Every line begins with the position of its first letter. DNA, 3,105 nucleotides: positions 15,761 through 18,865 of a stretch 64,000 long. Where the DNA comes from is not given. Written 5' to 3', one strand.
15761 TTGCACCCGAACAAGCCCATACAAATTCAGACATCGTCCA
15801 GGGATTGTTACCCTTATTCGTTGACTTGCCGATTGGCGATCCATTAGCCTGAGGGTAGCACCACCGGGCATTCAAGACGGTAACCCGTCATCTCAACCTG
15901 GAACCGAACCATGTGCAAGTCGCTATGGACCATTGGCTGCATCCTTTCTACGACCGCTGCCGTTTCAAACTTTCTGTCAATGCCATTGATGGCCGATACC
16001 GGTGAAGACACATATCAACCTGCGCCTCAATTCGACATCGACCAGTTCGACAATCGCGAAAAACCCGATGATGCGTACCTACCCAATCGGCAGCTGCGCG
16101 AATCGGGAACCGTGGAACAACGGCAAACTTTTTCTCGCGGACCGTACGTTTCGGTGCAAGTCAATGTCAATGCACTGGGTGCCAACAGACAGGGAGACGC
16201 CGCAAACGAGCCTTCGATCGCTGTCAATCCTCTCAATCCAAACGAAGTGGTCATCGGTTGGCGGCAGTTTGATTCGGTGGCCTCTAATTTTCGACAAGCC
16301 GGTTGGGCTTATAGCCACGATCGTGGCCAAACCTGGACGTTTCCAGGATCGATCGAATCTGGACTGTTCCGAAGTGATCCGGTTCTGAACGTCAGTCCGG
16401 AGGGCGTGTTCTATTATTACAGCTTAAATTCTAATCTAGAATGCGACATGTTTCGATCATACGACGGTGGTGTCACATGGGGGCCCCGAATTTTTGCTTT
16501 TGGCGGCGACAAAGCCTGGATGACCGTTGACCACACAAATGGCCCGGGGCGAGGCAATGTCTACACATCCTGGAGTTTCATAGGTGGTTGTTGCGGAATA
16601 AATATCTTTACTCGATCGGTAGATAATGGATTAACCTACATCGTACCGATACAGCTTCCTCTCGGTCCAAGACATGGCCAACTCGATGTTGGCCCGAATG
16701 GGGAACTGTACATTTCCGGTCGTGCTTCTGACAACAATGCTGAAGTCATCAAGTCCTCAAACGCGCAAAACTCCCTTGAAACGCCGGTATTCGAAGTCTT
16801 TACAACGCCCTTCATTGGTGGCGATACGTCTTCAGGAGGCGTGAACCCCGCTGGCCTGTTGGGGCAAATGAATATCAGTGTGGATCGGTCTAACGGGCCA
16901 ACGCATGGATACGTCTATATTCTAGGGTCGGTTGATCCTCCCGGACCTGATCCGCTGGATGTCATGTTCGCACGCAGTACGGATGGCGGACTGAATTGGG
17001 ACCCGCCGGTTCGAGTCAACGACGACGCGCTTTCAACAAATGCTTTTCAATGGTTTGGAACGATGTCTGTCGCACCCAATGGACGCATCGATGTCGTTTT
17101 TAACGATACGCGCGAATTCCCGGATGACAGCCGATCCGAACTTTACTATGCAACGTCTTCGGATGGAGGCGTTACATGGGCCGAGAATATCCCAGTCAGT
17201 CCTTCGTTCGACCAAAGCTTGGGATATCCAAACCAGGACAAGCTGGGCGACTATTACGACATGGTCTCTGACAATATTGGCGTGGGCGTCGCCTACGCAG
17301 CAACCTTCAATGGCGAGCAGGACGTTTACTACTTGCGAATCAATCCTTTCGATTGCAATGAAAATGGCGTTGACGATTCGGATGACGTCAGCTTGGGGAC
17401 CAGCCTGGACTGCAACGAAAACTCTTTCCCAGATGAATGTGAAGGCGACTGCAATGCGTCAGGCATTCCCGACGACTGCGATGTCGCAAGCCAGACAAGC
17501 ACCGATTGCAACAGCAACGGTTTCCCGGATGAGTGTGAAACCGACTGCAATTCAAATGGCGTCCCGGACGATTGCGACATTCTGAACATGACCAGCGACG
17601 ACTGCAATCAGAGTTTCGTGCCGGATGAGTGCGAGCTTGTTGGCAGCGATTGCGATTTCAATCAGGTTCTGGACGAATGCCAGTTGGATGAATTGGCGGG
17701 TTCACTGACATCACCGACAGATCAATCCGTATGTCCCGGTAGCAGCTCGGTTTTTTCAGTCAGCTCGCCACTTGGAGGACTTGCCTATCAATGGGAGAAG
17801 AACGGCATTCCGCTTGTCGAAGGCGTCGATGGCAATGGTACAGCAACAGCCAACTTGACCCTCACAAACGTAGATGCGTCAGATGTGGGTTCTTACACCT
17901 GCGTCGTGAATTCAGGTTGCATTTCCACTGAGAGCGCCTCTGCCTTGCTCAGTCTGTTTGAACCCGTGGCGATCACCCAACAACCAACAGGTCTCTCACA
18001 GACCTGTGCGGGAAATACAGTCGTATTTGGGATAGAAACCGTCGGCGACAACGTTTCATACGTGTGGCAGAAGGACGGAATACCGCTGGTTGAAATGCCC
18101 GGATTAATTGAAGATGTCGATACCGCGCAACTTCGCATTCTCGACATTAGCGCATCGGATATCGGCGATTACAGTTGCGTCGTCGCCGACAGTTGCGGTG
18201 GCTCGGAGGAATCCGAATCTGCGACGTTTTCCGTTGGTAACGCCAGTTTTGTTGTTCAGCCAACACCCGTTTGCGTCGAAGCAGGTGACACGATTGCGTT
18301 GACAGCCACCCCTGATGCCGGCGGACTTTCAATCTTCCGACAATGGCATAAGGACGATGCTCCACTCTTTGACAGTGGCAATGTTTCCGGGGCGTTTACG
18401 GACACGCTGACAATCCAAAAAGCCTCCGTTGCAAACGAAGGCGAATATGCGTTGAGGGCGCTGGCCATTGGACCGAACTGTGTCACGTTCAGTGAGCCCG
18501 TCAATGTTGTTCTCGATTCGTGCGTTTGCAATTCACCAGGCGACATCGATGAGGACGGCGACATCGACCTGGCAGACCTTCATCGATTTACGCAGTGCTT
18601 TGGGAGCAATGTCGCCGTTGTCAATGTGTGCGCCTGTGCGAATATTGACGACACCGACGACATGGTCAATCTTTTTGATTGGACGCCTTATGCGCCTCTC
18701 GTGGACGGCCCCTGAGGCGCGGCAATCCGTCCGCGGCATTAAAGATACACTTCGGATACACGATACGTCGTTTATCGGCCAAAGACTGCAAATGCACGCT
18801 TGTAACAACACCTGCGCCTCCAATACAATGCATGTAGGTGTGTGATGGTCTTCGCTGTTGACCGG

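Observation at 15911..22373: Adjacent giant secreted hydrolases (BNR beta-propeller and M12B metzincin) share a C-terminal cassette: three Ig-like domains plus a dockerin-like domain ending in GP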

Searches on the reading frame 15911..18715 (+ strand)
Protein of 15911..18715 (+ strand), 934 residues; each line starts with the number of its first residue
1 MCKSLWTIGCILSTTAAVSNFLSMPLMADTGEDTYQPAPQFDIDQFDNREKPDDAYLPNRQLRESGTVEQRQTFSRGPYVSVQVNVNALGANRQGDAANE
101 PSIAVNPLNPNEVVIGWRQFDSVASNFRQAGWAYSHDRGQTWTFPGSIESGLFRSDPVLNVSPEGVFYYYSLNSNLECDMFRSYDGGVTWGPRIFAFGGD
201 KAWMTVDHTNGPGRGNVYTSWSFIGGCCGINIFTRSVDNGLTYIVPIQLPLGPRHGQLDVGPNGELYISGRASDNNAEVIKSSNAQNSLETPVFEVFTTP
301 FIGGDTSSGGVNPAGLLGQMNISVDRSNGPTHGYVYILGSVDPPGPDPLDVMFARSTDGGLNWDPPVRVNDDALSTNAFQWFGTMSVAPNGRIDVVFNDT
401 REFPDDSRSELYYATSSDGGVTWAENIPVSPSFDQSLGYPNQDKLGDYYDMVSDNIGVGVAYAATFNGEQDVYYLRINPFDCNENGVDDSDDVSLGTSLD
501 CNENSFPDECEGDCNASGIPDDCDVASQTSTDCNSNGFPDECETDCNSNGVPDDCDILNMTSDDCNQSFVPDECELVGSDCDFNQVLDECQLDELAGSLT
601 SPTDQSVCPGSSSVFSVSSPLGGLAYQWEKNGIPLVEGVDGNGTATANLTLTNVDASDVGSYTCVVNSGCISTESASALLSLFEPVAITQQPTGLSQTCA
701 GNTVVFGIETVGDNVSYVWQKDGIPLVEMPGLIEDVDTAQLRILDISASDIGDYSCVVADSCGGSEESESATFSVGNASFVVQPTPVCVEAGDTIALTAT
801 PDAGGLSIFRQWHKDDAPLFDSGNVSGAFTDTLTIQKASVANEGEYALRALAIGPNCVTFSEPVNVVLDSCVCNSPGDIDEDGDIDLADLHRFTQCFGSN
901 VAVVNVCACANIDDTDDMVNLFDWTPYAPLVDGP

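Call 5: search_protein_families(library=pfam, proteins=[window:15911-18715:+], max_evalue=0.01)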
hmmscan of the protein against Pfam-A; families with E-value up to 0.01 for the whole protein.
window:15911-18715:+ (934 aa): 9 families
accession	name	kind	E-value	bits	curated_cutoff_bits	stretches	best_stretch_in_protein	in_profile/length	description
PF07679.22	I-set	-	1.7e-19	70.1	23.7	3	697-767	11-84/90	Immunoglobulin I-set domain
PF13927.12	Ig_3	-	1.2e-18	67.8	30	3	601-666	7-76/78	Immunoglobulin domain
PF07686.23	V-set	-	6.4e-09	36.4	26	0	645-672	71-98/109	Immunoglobulin V-set domain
PF13895.12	Ig_2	-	1.5e-08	35.2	27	0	624-676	29-73/79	Immunoglobulin domain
PF02012.26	BNR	-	1.2e-06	28.1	27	0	134-143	2-11/12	BNR/Asp-box repeat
PF00047.31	ig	-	2.3e-06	28.3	21.8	1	626-667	26-71/81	Immunoglobulin domain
PF13088.12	BNR_2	-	4.3e-06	26.7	31.4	1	353-440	188-265/277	BNR repeat-like domain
PF19408.5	PKD_6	-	6.5e-05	23.6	25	0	689-720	5-37/82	PKD-like domain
PF19081.6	Ig_7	-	0.003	18.2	27.3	0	603-635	8-43/84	Ig-like domain CHU_C associated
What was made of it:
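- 15911..18715 (+): Gene for a 934-aa secreted BNR/Asp-box propeller protein carrying the full cassette. Pfam BNR 28.1 bits and three Ig domains (call 5).
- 17702..18514 (+): Three I-set Ig-like domains (aa 598-868). Pfam I-set 70.1 bits and Ig_3 67.8 bits (call 5).
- On BNR/sialidase-like propeller (15911..18715): BNR scores 28.1 against a cutoff of 27, but BNR_2 scores 26.7 against 31.4 (call 5).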

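Call 6: search_protein_families(library=ncbifam, proteins=[window:15911-18715:+], max_evalue=0.01)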
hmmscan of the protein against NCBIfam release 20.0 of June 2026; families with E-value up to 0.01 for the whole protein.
window:15911-18715:+ (934 aa): 0 families

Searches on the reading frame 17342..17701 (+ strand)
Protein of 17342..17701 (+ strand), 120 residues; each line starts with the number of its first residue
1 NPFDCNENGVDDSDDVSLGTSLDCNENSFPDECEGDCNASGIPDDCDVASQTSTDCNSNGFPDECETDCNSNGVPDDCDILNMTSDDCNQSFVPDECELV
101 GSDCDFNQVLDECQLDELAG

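Call 69: search_protein_families(library=pfam, proteins=[window:17342-17701:+], max_evalue=1)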
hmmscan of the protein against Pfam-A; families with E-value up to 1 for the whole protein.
seq(120 aa): 1 family
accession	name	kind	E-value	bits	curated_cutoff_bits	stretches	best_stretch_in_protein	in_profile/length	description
PF24552.1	Defensin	-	0.6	10.6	27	0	53-73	5-25/43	Defensin-like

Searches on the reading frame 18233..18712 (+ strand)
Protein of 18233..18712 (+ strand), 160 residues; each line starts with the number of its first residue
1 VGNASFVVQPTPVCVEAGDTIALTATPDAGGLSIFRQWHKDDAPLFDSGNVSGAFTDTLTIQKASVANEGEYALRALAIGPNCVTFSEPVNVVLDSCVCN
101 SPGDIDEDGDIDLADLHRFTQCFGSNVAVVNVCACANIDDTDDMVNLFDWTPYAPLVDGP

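Call 56: find_homologous_proteins(query=A5, max_evalue=0.00001)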
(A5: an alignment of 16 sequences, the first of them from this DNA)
Query A5 (16 sequences) (160 aa, profile of the alignment): 6 proteins with E <= 0.00001 among 5561 candidates.
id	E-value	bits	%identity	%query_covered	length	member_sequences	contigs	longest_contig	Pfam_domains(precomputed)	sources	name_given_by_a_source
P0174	1.6e-66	241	35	97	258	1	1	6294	PF07679.23,PF13895.13,PF13927.13,PF00047.32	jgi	jgi:hypothetical protein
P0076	2.2e-61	224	43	98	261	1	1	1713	PF07679.23,PF13895.13,PF07686.24,PF13927.13,PF00047.32,PF19081.7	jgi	jgi:hypothetical protein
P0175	7.0e-53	197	35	97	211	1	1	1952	-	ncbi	-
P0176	2.0e-39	153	42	56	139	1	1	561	-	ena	-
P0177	1.7e-17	82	30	75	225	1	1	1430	PF07679.23,PF13895.13,PF07686.24,PF13927.13,PF00047.32,PF22854.3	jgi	-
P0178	4.9e-17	80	33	44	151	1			PF07679.23,PF13895.13,PF07686.24,PF13927.13,PF00047.32,PF28321.1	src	-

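Call 65: predict_structure(alignment_id=A6)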
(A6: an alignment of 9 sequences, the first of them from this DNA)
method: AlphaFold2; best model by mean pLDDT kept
length: 160 residues; sequences in the alignment: 9
mean_pLDDT: 76.6   pTM: 0.62
mean pLDDT of the five models: 76.6, 76.1, 67.6, 66.9, 61.8
residues with pLDDT >= 90: 57; 70-90: 39; 50-70: 54; < 50: 10
segments of 3 or more residues with pLDDT < 50: 138-145
pLDDT, mean of each block of 10 residues (from residue 1): 80 77 91 91 96 97 91 91 88 68 66 70 61 56 48 56
secondary structure, 60 per line:
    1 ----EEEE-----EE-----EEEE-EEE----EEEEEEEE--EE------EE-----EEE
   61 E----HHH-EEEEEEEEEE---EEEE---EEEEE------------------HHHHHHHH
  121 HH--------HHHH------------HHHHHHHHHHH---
elements in order: E5-8 E21-24 E26-28 E33-40 E58-61 E70-79 E83-86 E90-94 H113-122 H131-134 H147-157
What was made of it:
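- Closest known: X-module-dockerin dyads of type II dockerins. Different: The relative orientation was not confidently predicted, with pTM 0.62 (call 65).
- The model scored pLDDT 76.6 and pTM 0.62, with the dockerin part at 48-70 (call 65).
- Tried and rejected: The result was pLDDT 76.6 and pTM 0.62, with the dockerin part poorly predicted, so no conclusion is possible (call 65).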
